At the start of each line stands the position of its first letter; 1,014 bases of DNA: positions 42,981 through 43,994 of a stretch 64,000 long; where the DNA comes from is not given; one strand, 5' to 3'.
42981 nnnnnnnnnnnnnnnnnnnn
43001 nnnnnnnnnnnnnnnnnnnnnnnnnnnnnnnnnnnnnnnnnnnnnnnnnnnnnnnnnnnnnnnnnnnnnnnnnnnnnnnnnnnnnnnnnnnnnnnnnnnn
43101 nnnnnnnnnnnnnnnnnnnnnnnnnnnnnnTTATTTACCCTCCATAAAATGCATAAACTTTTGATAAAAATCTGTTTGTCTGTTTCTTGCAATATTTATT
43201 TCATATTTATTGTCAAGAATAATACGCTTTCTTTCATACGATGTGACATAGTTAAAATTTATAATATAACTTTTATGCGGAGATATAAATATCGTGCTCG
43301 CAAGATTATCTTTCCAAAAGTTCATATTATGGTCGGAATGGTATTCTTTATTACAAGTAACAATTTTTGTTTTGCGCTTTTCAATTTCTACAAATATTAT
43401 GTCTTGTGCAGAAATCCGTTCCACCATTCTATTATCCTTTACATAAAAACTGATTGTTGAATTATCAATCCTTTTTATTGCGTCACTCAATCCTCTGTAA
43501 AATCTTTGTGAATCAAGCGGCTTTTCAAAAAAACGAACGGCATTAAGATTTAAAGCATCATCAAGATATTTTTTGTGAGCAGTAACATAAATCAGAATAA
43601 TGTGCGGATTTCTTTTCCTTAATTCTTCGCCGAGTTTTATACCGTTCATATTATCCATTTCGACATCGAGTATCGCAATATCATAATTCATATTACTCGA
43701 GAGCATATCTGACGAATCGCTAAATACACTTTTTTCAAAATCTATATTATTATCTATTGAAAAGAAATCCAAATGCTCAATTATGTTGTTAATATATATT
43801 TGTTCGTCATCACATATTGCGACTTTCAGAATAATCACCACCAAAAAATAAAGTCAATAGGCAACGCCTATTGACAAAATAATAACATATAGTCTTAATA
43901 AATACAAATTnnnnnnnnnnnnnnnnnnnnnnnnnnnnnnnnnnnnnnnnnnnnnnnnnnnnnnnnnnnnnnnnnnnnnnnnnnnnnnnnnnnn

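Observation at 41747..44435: Identical 17-bp motif abuts the -35 element of both the rhs promoter and the agrB/peptide promoter, suggesting quorum-sensing control of the toxin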

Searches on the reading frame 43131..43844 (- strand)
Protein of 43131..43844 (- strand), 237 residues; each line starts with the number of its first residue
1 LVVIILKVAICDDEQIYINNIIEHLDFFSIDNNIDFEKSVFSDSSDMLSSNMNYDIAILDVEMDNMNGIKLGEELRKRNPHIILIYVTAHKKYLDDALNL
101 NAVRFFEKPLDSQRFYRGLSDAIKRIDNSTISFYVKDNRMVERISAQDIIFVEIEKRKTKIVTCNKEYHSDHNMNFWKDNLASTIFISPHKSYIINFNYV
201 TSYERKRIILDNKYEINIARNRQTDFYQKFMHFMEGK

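Call 4: search_protein_families(library=pfam, proteins=[window:43131-43844:-], max_evalue=0.01)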
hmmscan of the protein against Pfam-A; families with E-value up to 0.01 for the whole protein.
window:43131-43844:- (237 aa): 2 families
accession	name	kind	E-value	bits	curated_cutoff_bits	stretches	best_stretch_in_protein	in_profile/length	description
PF04397.21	LytTR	-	6.9e-17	61.9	22.6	1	143-230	5-97/98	LytTr DNA-binding domain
PF00072.30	Response_reg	-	2.7e-14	53.7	30.2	1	8-115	1-106/111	Response regulator receiver domain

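Call 9: find_homologous_proteins(query=window:43131-43844:-, max_evalue=1e-20)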
Query window:43131-43844:- (237 aa): 299 proteins with E <= 1e-20 among 426 candidates; the best 120 are listed.
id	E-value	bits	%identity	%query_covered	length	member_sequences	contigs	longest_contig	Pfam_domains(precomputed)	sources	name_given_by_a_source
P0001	2.4e-141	487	94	100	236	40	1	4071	PF04397.22,PF00072.31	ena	-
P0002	3.8e-124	431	82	98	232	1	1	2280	PF04397.22,PF00072.31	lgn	-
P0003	5.7e-124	430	82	98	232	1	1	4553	PF04397.22,PF00072.31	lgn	-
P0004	8.0e-124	430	82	98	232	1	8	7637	PF04397.22,PF00072.31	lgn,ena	-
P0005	3.3e-123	428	82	98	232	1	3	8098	PF04397.22,PF00072.31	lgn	-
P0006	2.0e-122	425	82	98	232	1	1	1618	PF04397.22,PF00072.31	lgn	-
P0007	2.4e-122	425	81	98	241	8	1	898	PF04397.22,PF00072.31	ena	-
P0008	4.8e-122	424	81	98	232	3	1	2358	PF04397.22,PF00072.31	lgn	-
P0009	6.2e-122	424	81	98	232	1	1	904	PF04397.22,PF00072.31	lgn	-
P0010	6.3e-122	424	80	98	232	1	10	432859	PF04397.22,PF00072.31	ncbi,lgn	-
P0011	7.0e-122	424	81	98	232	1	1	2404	PF04397.22,PF00072.31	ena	-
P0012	1.5e-121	422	79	99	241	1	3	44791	PF04397.22,PF00072.31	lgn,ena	-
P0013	1.8e-121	422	80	98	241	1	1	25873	PF04397.22,PF00072.31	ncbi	-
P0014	1.8e-121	422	81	98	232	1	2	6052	PF04397.22,PF00072.31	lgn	-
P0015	2.6e-121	422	79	98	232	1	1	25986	PF04397.22,PF00072.31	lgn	-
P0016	4.9e-121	421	79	98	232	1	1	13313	PF04397.22,PF00072.31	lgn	-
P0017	1.4e-119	416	79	97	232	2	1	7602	PF04397.22,PF00072.31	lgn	-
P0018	1.8e-119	416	78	100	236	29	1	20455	PF04397.22,PF00072.31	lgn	-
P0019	2.2e-119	415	80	98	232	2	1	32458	PF04397.22,PF00072.31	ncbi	-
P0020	6.6e-118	411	79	98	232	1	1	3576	PF04397.22,PF00072.31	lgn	-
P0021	1.5e-117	409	77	98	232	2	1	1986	PF04397.22,PF00072.31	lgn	-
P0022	6.9e-117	407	77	98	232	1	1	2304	PF04397.22,PF00072.31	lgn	-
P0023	7.2e-117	407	77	98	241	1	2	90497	PF04397.22,PF00072.31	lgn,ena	-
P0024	1.2e-116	406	76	98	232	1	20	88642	PF04397.22,PF00072.31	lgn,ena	-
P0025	1.8e-116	406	76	98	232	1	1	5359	PF04397.22,PF00072.31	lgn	-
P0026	1.8e-116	406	76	98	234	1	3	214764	PF04397.22,PF00072.31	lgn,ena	-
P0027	2.0e-116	406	76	98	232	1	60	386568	PF04397.22,PF00072.31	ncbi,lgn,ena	-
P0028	2.1e-116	406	76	98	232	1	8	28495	PF04397.22,PF00072.31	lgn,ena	-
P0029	3.3e-116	405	78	98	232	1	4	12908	PF04397.22,PF00072.31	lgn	-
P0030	3.9e-116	405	75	98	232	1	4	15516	PF04397.22,PF00072.31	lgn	-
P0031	3.9e-116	405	75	98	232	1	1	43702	PF04397.22,PF00072.31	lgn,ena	-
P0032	4.3e-116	405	75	98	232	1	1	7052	PF04397.22,PF00072.31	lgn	-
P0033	6.0e-116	404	76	98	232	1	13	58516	PF04397.22,PF00072.31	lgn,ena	-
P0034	6.8e-116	404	76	98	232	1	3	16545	PF04397.22,PF00072.31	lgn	-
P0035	7.4e-116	404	76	98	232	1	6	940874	PF04397.22,PF00072.31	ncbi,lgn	-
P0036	7.6e-116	404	75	98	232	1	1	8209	PF04397.22,PF00072.31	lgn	-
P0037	7.7e-116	404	76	98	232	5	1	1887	PF04397.22,PF00072.31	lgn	-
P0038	8.3e-116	404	77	98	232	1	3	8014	PF04397.22,PF00072.31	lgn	-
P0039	1.0e-115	403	75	98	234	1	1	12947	PF04397.22,PF00072.31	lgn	-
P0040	1.2e-115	403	75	98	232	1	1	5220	PF04397.22,PF00072.31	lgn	-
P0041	1.2e-115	403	75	98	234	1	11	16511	PF04397.22,PF00072.31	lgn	-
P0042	1.2e-115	403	75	98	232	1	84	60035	PF04397.22,PF00072.31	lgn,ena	-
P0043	1.2e-115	403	75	98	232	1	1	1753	PF04397.22,PF00072.31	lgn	-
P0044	1.4e-115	403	75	98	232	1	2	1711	PF04397.22,PF00072.31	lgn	-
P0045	1.4e-115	403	75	98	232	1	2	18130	PF04397.22,PF00072.31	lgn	-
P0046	1.6e-115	403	75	98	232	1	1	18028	PF04397.22,PF00072.31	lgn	-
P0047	1.9e-115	403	75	98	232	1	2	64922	PF04397.22,PF00072.31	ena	-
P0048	3.0e-115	402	75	98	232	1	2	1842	PF04397.22,PF00072.31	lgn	-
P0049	3.0e-115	402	75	98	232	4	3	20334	PF04397.22,PF00072.31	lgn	-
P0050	3.6e-115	402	75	98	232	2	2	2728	PF04397.22,PF00072.31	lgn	-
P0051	4.4e-115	401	75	98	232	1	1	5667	PF04397.22,PF00072.31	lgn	-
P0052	5.5e-115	401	76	98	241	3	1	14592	PF04397.22,PF00072.31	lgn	-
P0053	8.8e-115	400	76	98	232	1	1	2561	PF04397.22,PF00072.31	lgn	-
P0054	9.0e-115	400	75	98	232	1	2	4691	PF04397.22,PF00072.31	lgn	-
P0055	2.0e-114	399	75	100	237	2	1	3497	PF04397.22,PF00072.31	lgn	-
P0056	2.2e-114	399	75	98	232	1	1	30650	PF04397.22,PF00072.31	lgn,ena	-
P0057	6.1e-114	398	78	98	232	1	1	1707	PF04397.22,PF00072.31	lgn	-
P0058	3.9e-113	395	75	98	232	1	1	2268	PF04397.22,PF00072.31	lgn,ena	-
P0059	4.6e-113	395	73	98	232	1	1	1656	PF04397.22,PF00072.31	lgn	-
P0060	5.0e-113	395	74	98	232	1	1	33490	PF04397.22,PF00072.31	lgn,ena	-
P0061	1.2e-112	393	75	98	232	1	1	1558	PF04397.22,PF00072.31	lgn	-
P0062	2.6e-112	392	76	98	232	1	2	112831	PF04397.22,PF00072.31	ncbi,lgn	-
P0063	6.4e-112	391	74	98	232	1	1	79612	PF04397.22,PF00072.31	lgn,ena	-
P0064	8.9e-112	390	75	98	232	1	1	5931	PF04397.22,PF00072.31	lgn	-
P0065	1.1e-111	390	75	98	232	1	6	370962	PF04397.22,PF00072.31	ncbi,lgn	-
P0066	3.3e-111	389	75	98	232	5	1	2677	PF04397.22,PF00072.31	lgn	-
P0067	3.3e-110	385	73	98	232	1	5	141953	PF04397.22,PF00072.31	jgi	-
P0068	3.8e-110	385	75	98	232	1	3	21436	PF04397.22,PF00072.31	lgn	-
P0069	8.4e-110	384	75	98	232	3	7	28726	PF04397.22,PF00072.31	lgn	-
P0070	5.4e-109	381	72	98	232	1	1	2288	PF04397.22,PF00072.31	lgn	-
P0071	8.6e-109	381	70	100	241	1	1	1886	PF04397.22,PF00072.31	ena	-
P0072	1.3e-108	380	73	98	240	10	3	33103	PF04397.22,PF00072.31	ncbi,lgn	-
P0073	3.2e-108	379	71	99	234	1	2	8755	PF04397.22,PF00072.31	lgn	-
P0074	8.4e-108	377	70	98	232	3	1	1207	PF04397.22,PF00072.31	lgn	-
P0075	1.2e-107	377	72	98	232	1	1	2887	PF04397.22,PF00072.31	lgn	-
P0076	6.9e-107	375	72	98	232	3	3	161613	PF04397.22,PF00072.31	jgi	jgi:DNA-binding LytR/AlgR family response regulator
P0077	1.6e-106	373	72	98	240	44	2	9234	PF04397.22,PF00072.31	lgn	-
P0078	2.6e-106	373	73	98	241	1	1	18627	PF04397.22,PF00072.31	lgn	-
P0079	2.7e-106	373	71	99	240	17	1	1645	PF04397.22,PF00072.31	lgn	-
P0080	3.3e-106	372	70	98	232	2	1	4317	PF04397.22,PF00072.31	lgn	-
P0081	4.6e-106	372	69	98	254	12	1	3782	PF04397.22,PF00072.31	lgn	-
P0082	6.9e-106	371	73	97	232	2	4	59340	PF04397.22,PF00072.31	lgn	-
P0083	7.0e-105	368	75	90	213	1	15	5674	PF04397.22,PF00072.31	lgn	-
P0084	2.0e-104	366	72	98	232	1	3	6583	PF04397.22,PF00072.31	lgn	-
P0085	1.5e-103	364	71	98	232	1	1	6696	PF04397.22,PF00072.31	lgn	-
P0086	1.1e-102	361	69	97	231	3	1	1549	PF04397.22,PF00072.31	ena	-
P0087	1.5e-102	360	67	98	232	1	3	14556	PF04397.22,PF00072.31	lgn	-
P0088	1.9e-102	360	67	99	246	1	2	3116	PF04397.22,PF00072.31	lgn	-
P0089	2.7e-102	360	69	98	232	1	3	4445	PF04397.22,PF00072.31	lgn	-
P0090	3.5e-101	356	65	98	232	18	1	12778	PF04397.22,PF00072.31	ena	-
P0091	1.1e-100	354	67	100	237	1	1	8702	PF04397.22,PF00072.31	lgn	-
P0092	2.7e-100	353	67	98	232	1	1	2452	PF04397.22,PF00072.31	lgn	-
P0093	9.9e-100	351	66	98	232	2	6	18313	PF04397.22,PF00072.31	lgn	-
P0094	1.5e-99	351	67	98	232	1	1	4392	PF04397.22,PF00072.31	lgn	-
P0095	5.5e-99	349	65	98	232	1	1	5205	PF04397.22,PF00072.31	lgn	-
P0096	7.7e-99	348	65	98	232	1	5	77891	PF04397.22,PF00072.31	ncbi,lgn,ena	-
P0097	2.1e-98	347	65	98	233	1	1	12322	PF04397.22,PF00072.31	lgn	-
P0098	2.4e-98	347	64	98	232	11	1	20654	PF04397.22,PF00072.31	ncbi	-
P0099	4.3e-98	346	66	97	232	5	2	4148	PF04397.22,PF00072.31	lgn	-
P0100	8.7e-98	345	63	98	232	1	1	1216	PF04397.22,PF00072.31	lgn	-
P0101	9.3e-98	345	64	98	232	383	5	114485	PF04397.22,PF00072.31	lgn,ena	-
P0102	1.9e-97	344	64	98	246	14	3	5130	PF04397.22,PF00072.31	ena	-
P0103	3.5e-97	343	63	98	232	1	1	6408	PF04397.22,PF00072.31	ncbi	-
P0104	1.4e-96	341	64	98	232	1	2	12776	PF04397.22,PF00072.31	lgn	-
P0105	2.5e-96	340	64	99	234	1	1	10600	PF04397.22,PF00072.31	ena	-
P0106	2.5e-96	340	66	98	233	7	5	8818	PF04397.22,PF00072.31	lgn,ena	-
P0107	6.4e-96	339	62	99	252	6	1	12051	PF04397.22,PF00072.31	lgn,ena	-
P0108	1.1e-95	338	63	98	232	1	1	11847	PF04397.22,PF00072.31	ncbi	ncbi:MAG: LytR/AlgR family response regulator transcription factor [Eubacterium sp.]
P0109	1.4e-95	338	64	98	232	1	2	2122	PF04397.22,PF00072.31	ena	-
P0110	2.0e-95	337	62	98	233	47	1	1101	PF04397.22,PF00072.31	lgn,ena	-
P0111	2.8e-95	337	62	98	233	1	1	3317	PF04397.22,PF00072.31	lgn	-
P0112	3.6e-95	336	64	99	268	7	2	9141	PF04397.22,PF00072.31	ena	-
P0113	5.0e-95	336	62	98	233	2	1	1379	PF04397.22,PF00072.31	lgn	-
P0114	5.7e-95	336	64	98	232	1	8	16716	PF04397.22,PF00072.31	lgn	-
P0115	7.9e-95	335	62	98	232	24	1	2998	PF04397.22,PF00072.31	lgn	-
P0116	1.3e-94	334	62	98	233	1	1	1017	PF04397.22,PF00072.31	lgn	-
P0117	4.8e-94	333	62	98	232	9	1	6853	PF04397.22,PF00072.31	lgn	-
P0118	7.9e-94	332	62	98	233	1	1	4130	PF04397.22,PF00072.31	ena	-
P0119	1.4e-93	331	77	81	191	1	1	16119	PF04397.22,PF00072.31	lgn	-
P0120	1.8e-93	331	62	98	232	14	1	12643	PF04397.22,PF00072.31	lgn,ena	-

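Call 12: find_encoding_contigs(protein=window:43131-43844:-, flank=10000, max_places=6)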
Protein window:43131-43844:- (237 aa): no gene with exactly this product is on record in the collection.

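Call 13: find_encoding_contigs(protein=P0010, flank=10000, max_places=4)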
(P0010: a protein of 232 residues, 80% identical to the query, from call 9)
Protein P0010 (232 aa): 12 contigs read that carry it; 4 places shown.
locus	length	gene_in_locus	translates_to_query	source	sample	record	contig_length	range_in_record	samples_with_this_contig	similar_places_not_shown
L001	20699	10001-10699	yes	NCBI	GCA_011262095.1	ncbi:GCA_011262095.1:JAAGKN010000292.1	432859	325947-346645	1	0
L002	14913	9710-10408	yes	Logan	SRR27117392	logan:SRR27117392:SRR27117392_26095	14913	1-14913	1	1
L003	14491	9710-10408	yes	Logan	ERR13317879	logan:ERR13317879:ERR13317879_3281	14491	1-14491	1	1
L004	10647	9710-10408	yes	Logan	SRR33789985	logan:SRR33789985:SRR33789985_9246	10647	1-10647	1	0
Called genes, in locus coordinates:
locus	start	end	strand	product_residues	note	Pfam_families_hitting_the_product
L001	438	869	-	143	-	PF00293:NUDIX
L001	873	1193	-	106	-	-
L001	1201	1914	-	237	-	PF17774:YlmH_RBD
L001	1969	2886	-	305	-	-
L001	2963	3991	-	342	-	PF00512:HisKA, PF02518:HATPase_c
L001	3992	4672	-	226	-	PF00072:Response_reg, PF00486:Trans_reg_C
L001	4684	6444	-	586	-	PF02690:Na_Pi_cotrans, PF01895:PhoU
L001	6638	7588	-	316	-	PF02811:PHP (weak)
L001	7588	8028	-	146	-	-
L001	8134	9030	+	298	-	PF00388:PI-PLC-X (weak)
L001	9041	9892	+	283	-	PF04616:Glyco_hydro_43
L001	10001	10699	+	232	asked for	PF00072:Response_reg, PF04397:LytTR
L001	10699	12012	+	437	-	PF02518:HATPase_c (weak), PF14501:HATPase_c_5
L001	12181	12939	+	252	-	PF02557:VanY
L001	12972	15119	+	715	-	PF13306:LRR_5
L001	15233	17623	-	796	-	PF22666:Glyco_hydro_2_N2, PF00703:Glyco_hydro_2 (faint), PF17753:Ig_mannosidase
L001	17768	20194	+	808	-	PF01915:Glyco_hydro_3_C, PF14310:Fn3-like, PF00933:Glyco_hydro_3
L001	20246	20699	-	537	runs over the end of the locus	PF05524:PEP-utilisers_N, PF00391:PEP-utilizers, PF02896:PEP-utilizers_C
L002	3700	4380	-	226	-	PF00072:Response_reg, PF00486:Trans_reg_C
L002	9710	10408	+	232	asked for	PF00072:Response_reg, PF04397:LytTR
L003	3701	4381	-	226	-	PF00072:Response_reg, PF00486:Trans_reg_C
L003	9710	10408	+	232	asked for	PF00072:Response_reg, PF04397:LytTR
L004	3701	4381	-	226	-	PF00072:Response_reg, PF00486:Trans_reg_C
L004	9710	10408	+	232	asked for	PF00072:Response_reg, PF04397:LytTR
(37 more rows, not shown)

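Call 14: find_encoding_contigs(protein=P0027, flank=10000, max_places=4)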
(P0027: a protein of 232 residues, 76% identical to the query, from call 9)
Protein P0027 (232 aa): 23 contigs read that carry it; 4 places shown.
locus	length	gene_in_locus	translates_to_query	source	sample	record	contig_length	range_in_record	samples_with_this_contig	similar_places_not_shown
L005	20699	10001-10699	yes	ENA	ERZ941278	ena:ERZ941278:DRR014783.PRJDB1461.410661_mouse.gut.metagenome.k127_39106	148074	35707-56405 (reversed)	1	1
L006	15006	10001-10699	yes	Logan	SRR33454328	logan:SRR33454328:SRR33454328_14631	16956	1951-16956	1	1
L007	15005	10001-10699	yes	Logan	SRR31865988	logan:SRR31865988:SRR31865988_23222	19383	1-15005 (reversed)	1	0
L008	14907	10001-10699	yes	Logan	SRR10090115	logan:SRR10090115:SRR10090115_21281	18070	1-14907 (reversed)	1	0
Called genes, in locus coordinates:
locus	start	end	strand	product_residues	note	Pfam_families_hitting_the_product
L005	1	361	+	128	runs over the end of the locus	-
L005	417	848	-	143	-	PF00293:NUDIX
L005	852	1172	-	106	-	-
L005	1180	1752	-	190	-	PF17774:YlmH_RBD, PF01479:S4 (weak)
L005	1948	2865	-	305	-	-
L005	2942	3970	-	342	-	PF14501:HATPase_c_5 (faint), PF00512:HisKA, PF02518:HATPase_c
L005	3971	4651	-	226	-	PF00072:Response_reg, PF00486:Trans_reg_C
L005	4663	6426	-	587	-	PF02690:Na_Pi_cotrans, PF01895:PhoU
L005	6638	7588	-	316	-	PF02811:PHP (weak)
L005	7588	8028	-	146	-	-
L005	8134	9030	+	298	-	PF00388:PI-PLC-X (weak)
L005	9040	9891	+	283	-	PF04616:Glyco_hydro_43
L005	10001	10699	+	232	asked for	PF00072:Response_reg, PF04397:LytTR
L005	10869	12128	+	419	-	PF13306:LRR_5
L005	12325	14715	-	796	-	PF22666:Glyco_hydro_2_N2, PF00703:Glyco_hydro_2 (weak), PF17753:Ig_mannosidase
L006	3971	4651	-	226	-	PF00072:Response_reg, PF00486:Trans_reg_C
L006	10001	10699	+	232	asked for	PF00072:Response_reg, PF04397:LytTR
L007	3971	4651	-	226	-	PF00072:Response_reg, PF00486:Trans_reg_C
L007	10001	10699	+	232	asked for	PF00072:Response_reg, PF04397:LytTR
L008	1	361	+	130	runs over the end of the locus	-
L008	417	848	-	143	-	PF00293:NUDIX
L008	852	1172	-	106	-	-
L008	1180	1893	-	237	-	PF17774:YlmH_RBD, PF01479:S4 (weak)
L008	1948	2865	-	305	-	-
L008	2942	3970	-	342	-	PF14501:HATPase_c_5 (faint), PF00512:HisKA, PF02518:HATPase_c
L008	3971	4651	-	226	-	PF00072:Response_reg, PF00486:Trans_reg_C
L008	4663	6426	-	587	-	PF02690:Na_Pi_cotrans, PF01895:PhoU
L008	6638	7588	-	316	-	PF02811:PHP (weak)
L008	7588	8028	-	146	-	-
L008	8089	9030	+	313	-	PF00388:PI-PLC-X (weak)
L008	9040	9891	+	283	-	PF04616:Glyco_hydro_43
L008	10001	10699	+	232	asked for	PF00072:Response_reg, PF04397:LytTR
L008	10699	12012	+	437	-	PF02518:HATPase_c (weak), PF14501:HATPase_c_5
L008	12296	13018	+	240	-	PF02557:VanY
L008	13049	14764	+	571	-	PF13306:LRR_5, PF13855:LRR_8 (faint), PF13306:LRR_5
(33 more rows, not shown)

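Call 18: find_related_loci(query=window:43131-43844:-, collection=genome_contigs, flank=10000)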
Query window:43131-43844:- (237 aa) in genome_contigs; peptide patterns used: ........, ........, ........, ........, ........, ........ (x = any residue, [..] = any of these).
72 stretches matched a pattern; 16 encode a relative of the query (tblastn E <= 1e-3); 16 distinct loci.
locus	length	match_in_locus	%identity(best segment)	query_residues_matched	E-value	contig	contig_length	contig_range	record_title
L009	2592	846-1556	99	1-237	2e-167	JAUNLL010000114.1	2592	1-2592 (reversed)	MAG: Peptoniphilus sp. isolate S30M_St_21 NODE_10869_length_2592_cov_3.906583, whole genome shotgun sequence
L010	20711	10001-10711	94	1-237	3e-151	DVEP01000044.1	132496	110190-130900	MAG TPA_asm: Eubacterium sp. isolate msp_0638_b G48784_k105_151392, whole genome shotgun sequence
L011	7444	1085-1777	81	6-236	2e-131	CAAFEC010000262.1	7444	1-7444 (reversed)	MAG TPA_asm: Clostridia bacterium, isolate HGM12852, WGS project CAAFEC010000000 data, contig: SRS076929_28_k99_99985, w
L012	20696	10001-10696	80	6-237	2e-130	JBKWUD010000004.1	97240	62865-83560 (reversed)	MAG: Eubacterium sp. isolate C014_24 NODE_396_length_97240_cov_10.099707, whole genome shotgun sequence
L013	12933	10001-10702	79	4-237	2e-127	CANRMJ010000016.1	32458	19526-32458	MAG: uncultured Clostridia bacterium isolate Lapin-030__bin43 genome assembly, contig: Lapin-030__NODE_1935_length_32458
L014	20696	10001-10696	75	6-237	1e-119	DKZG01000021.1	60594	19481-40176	MAG TPA_asm: Ruminococcaceae bacterium UBA7080 UBA7080_contig_4872, whole genome shotgun sequence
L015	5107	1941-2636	72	6-237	5e-117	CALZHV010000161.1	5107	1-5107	MAG: uncultured Lachnospiraceae bacterium isolate SRR3178346_bin.41_metaWRAP_v1.3_MAG genome assembly, contig: ERZ897499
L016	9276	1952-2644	61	6-235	2e-100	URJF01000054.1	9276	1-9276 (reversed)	uncultured Ruminococcaceae bacterium isolate UMGS1050 genome assembly, contig: NODE_2632_length_9276_cov_2.946969, whole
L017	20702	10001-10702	65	3-236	2e-102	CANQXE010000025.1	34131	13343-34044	MAG: uncultured Clostridia bacterium isolate Lapin-020__bin106 genome assembly, contig: Lapin-020__NODE_1491_length_3413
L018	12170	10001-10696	55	6-237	2e-91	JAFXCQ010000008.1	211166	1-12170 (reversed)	MAG: Clostridia bacterium isolate RGIG6294 Sheep_Rectum-3__c276312, whole genome shotgun sequence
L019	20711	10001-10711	54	1-237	9e-92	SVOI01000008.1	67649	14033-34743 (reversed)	MAG: Oscillospiraceae bacterium isolate SIG561 NODE_2448_length_67649_cov_2.848538, whole genome shotgun sequence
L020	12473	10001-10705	56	3-237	3e-91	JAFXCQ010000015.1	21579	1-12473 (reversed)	MAG: Clostridia bacterium isolate RGIG6294 Sheep_Rectum-3__c595678, whole genome shotgun sequence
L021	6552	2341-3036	57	6-237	4e-90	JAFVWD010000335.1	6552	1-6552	MAG: Clostridia bacterium isolate RGIG5449 Sheep_Colon-5__c832642, whole genome shotgun sequence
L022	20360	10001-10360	26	3-121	3e-7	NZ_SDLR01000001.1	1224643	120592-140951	Ammoniphilus sp. YIM 78166 Scaffold1, whole genome shotgun sequence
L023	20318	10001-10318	32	6-109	2e-5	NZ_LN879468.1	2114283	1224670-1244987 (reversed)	Clostridium massiliamazoniense strain ND2, whole genome shotgun sequence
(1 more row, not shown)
